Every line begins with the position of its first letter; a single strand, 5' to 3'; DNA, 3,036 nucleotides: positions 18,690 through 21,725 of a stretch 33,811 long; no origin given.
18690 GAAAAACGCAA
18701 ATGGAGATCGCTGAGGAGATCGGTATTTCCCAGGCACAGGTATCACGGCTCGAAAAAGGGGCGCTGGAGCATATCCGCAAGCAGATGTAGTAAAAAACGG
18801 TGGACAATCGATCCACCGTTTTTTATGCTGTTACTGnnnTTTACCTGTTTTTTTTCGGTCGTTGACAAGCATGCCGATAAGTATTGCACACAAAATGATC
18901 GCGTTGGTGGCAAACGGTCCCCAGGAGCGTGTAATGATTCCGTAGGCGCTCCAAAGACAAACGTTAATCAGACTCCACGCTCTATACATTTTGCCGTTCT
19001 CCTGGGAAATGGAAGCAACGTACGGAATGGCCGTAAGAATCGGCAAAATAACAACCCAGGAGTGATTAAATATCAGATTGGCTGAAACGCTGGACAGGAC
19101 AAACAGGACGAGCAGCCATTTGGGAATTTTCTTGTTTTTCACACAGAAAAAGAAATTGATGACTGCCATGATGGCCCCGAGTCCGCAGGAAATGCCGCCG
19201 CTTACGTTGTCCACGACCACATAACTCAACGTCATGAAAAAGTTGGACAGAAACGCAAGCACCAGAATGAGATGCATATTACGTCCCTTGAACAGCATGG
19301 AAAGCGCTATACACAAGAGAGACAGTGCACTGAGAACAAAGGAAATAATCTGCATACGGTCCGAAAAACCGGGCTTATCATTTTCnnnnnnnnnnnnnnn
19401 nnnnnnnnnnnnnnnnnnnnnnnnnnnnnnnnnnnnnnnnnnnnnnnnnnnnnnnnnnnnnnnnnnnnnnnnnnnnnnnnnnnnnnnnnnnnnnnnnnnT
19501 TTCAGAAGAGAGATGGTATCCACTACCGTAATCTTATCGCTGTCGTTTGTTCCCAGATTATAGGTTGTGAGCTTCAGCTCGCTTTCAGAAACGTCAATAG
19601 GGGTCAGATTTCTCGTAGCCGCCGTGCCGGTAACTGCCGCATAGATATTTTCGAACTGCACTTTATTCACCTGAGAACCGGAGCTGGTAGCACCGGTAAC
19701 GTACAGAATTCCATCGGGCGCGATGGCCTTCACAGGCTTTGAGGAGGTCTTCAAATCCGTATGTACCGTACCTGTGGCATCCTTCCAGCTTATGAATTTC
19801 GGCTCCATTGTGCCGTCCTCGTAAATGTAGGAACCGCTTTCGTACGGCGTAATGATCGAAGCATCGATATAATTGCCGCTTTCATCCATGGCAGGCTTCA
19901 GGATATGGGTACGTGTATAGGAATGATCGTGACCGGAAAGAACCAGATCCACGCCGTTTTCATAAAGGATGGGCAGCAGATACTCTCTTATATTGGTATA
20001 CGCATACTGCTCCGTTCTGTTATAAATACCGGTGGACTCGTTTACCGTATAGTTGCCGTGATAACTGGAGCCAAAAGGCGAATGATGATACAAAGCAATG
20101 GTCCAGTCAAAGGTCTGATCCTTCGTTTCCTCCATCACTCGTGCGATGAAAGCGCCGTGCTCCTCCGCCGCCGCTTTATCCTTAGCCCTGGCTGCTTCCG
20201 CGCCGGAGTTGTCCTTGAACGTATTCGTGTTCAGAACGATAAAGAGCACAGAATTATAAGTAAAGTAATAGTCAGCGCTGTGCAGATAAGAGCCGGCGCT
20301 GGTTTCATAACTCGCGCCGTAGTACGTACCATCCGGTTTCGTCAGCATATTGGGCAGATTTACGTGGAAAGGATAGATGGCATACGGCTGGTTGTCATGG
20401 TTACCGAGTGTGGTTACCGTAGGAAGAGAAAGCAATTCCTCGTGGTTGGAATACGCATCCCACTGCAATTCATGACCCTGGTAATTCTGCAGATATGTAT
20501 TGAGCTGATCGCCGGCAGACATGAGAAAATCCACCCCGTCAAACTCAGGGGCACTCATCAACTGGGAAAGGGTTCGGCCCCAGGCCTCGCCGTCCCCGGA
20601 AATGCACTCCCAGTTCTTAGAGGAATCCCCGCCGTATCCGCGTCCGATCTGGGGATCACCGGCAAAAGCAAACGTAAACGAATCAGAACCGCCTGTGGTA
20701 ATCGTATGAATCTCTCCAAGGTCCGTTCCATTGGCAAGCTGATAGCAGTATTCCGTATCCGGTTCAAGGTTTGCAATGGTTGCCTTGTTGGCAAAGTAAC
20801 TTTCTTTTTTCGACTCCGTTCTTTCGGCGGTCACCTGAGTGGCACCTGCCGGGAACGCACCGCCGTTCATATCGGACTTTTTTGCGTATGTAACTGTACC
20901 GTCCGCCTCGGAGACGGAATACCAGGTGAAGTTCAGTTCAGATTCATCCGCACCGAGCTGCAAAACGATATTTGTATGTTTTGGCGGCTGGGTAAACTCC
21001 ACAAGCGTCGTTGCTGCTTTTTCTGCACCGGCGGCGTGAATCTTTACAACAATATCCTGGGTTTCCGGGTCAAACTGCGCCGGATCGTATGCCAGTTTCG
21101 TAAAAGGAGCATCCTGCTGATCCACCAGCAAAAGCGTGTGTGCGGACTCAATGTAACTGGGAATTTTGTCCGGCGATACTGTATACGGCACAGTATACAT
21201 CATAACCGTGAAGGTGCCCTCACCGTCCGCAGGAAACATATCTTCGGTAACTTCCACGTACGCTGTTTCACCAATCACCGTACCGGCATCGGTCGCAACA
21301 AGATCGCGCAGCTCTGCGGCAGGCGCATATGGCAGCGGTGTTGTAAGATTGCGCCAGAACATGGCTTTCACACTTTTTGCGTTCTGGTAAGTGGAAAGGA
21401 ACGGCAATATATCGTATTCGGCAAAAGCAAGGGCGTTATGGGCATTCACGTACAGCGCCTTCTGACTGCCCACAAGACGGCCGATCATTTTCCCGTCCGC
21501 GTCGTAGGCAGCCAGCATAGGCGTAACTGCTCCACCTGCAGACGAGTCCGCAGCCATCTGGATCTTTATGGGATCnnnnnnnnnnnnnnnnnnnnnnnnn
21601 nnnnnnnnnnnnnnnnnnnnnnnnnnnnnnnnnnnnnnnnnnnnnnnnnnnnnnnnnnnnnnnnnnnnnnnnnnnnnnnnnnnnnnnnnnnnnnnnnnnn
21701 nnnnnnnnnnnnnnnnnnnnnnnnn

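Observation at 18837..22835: Fusion of a secreted purple-acid-phosphatase-like metallophosphoesterase to a YgjV-type membrane domain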

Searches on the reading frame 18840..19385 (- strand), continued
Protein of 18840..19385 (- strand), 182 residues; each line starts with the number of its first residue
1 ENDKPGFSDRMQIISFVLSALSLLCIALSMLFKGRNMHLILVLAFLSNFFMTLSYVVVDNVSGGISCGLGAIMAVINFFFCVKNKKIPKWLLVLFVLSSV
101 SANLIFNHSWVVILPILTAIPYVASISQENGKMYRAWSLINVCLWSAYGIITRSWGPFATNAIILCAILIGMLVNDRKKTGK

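Call 55: fold_search(model_id=the predicted structure, library=pdb)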
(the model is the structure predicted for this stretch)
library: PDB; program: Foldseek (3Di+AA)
matches with E <= 10: 140; with E <= 0.001: 0
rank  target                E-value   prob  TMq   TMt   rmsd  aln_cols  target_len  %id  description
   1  4qtn_C                1.1e-01  1.00  0.58  0.45   7.6       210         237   12  Crystal structure of the Vitamin B3 transporter PnuC (released 2014-10-08)
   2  7uw9_h                3.0e-01  0.20  0.21  0.22  18.7       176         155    9  Citrus V-ATPase State 1, H in contact with subunit a (released 2022-07-06)
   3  7uw9_g                3.3e-01  0.16  0.18  0.20  18.8       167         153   10  Citrus V-ATPase State 1, H in contact with subunit a (released 2022-07-06)
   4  6vq6_b                4.2e-01  0.08  0.16  0.14  19.3       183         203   16  Mammalian V-ATPase from rat brain - composite model of rotational state 1 bound to ADP and SidK (built from focused re (released 2020-03-18)
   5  6wlw_0                6.3e-01  0.07  0.16  0.14  19.5       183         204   16  The Vo region of human V-ATPase in state 1 (focused refinement) (released 2020-11-11)
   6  9brq_b                8.9e-01  0.09  0.21  0.19  17.4       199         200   14  Intact V-ATPase State 3 and synaptophysin complex in mouse brain isolated synaptic vesicles (released 2024-06-19)
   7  6pe4_G                9.3e-01  0.06  0.16  0.14  20.1       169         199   11  Yeast Vo motor in complex with 1 VopQ molecule (released 2020-05-20)
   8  9j0b_R                9.8e-01  0.12  0.24  0.16  20.2       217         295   10  UDP-Glucose bound purinergic receptor P2Y14 in complex with Gi (released 2025-06-04)
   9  6xby_b                9.8e-01  0.08  0.19  0.17  19.2       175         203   14  Cryo-EM structure of V-ATPase from bovine brain, state 2 (released 2020-08-19)
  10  6xbw_c                1.2e+00  0.07  0.16  0.18  19.1       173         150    9  Cryo-EM structure of V-ATPase from bovine brain, state 1 (released 2020-08-19)
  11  6o7u_o                1.2e+00  0.08  0.17  0.18  17.7       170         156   10  Saccharomyces cerevisiae V-ATPase Stv1-VO (released 2019-04-03)
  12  4x5m_B                1.4e+00  0.38  0.24  0.42  10.9        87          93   22  Crystal structure of SemiSWEET in the inward-open conformation (released 2015-01-21)
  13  4rng_C                1.6e+00  0.63  0.27  0.54   9.8        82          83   18  Crystal structure of a bacterial homologue of SWEET transporters (released 2014-11-19)
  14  4x5m_C                1.6e+00  0.30  0.22  0.39  14.3       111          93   18  Crystal structure of SemiSWEET in the inward-open conformation (released 2015-01-21)
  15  7ahc_A                1.6e+00  0.06  0.18  0.12  18.6       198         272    8  OpuA apo inward-facing (released 2020-11-25)
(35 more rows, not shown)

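Call 66: search_protein_families(library=pfam, proteins=[L007:2029-2847:+], max_evalue=1)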
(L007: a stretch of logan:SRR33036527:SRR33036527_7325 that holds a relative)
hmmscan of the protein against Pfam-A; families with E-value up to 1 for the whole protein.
L007:2029-2847:+ (272 aa): 2 families
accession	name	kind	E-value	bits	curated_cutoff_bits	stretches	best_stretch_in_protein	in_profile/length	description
PF00149.33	Metallophos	-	3.4e-15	57.4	21.5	1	17-240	2-189/191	Calcineurin-like phosphoesterase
PF12850.12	Metallophos_2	-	3.1e-05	24.5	27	1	19-176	4-83/154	Calcineurin-like phosphoesterase superfamily domain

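Call 82: search_dna_similar(query=window:18840-19355:-, collection=plasmids, mode=protein, max_rows=10, max_evalue=0.001)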
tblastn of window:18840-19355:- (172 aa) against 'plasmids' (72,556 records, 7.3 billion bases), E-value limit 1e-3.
No match.

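Call 86: find_encoding_contigs(protein=P0111, flank=5000, max_places=2)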
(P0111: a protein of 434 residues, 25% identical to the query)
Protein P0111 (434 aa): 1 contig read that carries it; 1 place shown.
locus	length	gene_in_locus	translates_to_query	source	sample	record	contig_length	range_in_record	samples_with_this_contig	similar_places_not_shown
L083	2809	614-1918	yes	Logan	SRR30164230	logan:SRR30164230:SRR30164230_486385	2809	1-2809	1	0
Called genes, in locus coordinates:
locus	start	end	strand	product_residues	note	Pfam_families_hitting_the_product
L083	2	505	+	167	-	?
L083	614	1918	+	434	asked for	PF10688:Imp-YgjV, PF13527:Acetyltransf_9, PF00583:Acetyltransf_1, PF13673:Acetyltransf_10 (weak), PF13508:Acetyltransf_7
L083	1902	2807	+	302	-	?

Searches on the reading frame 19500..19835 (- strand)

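Call 66: search_protein_families(library=pfam, proteins=[window:19500-19835:-], max_evalue=1)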
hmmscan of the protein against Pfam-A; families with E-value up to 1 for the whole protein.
window:19500-19835:- (112 aa): 1 family
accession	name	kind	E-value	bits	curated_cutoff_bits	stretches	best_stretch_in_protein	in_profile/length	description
PF24814.1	WD40_Prp19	-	0.041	13.4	320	1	27-91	132-194/281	Prp19 WD40 domain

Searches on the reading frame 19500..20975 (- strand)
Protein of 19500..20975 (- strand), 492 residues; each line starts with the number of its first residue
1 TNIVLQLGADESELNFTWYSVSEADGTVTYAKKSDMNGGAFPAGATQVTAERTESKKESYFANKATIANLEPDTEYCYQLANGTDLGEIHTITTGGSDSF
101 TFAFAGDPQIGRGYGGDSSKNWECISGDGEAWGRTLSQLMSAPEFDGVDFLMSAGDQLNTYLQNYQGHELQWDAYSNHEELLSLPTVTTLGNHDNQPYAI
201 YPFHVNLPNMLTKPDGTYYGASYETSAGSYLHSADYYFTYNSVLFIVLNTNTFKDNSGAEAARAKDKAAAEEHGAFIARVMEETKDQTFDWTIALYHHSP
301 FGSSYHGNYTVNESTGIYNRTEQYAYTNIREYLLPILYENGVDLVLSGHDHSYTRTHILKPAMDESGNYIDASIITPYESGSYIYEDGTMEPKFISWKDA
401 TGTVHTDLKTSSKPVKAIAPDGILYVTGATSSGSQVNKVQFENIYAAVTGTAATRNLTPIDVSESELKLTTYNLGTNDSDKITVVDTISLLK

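Call 70: search_solved_structures(query=window:19500-20975:-, max_evalue=1)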
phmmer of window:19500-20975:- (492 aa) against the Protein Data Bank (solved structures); distinct sequences matched with E-value up to 1: 1.
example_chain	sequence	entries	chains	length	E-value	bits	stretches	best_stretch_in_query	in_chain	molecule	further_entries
6pvf_A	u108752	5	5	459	0.75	12.1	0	152-205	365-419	FAD monooxygenase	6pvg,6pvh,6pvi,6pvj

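Call 90: search_solved_structures(query=A7, max_evalue=0.1, show_alignments=1)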
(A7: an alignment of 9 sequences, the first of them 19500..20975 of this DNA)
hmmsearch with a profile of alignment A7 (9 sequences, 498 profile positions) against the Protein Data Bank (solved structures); distinct sequences matched with E-value up to 0.1: 16.
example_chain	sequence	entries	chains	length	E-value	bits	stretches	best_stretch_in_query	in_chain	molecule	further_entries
1xzw_A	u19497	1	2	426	1.1e-07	34.1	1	64-327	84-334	purple acid phosphatase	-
8brn_A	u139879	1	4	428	2.8e-07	32.8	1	61-324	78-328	Fe(3+)-Zn(2+) purple acid phosphatase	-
2qfp_A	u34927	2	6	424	2.9e-07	32.8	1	61-325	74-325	Purple acid phosphatase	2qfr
4dhl_A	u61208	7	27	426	3e-07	32.7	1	61-325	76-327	Purple acid phosphatase | Fe(3+)-Zn(2+) purple acid phosphatase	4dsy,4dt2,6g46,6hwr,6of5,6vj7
6hwr_D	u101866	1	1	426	3.6e-07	32.4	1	61-325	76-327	Fe(3+)-Zn(2+) purple acid phosphatase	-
1kbp_A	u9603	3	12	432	3.7e-07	32.4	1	61-324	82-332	PURPLE ACID PHOSPHATASE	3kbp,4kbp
6ofd_A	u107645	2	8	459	3.7e-07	32.4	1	61-325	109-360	Fe(3+)-Zn(2+) purple acid phosphatase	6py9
6git_A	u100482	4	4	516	1.1e-06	30.8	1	225-323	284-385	Purple acid phosphatase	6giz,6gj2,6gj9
6gja_A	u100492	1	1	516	1.1e-06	30.8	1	225-323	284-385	Purple acid phosphatase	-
3zk4_A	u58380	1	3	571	1e-05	27.7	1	63-350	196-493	DIPHOSPHONUCLEOTIDE PHOSPHATASE 1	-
1qfc_A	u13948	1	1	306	7e-05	24.9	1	139-318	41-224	PROTEIN (PURPLE ACID PHOSPHATASE)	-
1qhw_A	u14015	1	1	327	8.6e-05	24.6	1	139-318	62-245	PROTEIN (PURPLE ACID PHOSPHATASE)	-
1ute_A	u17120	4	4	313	0.00059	21.8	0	138-194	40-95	PROTEIN (II PURPLE ACID PHOSPHATASE) | Tartrate-resistant acid phosphatase type 5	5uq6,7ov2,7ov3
7ov8_A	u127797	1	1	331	0.00071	21.6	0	138-194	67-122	Tartrate-resistant acid phosphatase type 5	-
2bq8_X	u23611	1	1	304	0.0015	20.5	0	139-194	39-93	TARTRATE-RESISTANT ACID PHOSPHATASE TYPE 5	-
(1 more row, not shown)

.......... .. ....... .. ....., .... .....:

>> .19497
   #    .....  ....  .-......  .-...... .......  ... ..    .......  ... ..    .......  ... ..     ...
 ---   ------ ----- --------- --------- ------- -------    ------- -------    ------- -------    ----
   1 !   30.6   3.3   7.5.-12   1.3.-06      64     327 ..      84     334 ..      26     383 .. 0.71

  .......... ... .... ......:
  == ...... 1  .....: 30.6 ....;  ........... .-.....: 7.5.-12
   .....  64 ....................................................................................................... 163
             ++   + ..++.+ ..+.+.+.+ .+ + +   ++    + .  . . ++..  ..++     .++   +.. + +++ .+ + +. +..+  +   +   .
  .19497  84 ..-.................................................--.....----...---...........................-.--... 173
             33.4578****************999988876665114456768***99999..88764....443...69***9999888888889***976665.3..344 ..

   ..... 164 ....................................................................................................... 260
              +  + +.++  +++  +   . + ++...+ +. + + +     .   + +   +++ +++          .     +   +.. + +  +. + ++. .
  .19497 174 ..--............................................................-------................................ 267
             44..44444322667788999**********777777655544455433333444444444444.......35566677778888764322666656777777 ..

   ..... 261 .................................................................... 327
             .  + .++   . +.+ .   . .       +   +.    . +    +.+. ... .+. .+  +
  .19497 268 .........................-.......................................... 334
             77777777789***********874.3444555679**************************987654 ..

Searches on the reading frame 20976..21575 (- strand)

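Call 66: search_protein_families(library=pfam, proteins=[window:20976-21575:-], max_evalue=1)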
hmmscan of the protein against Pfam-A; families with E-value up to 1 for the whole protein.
window:20976-21575:- (200 aa): 1 family
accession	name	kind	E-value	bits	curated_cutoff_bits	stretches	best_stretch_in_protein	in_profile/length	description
PF18678.6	AOC_like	-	0.08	13.1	25.9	1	12-54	18-62/123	Allene oxide cyclase barrel like domain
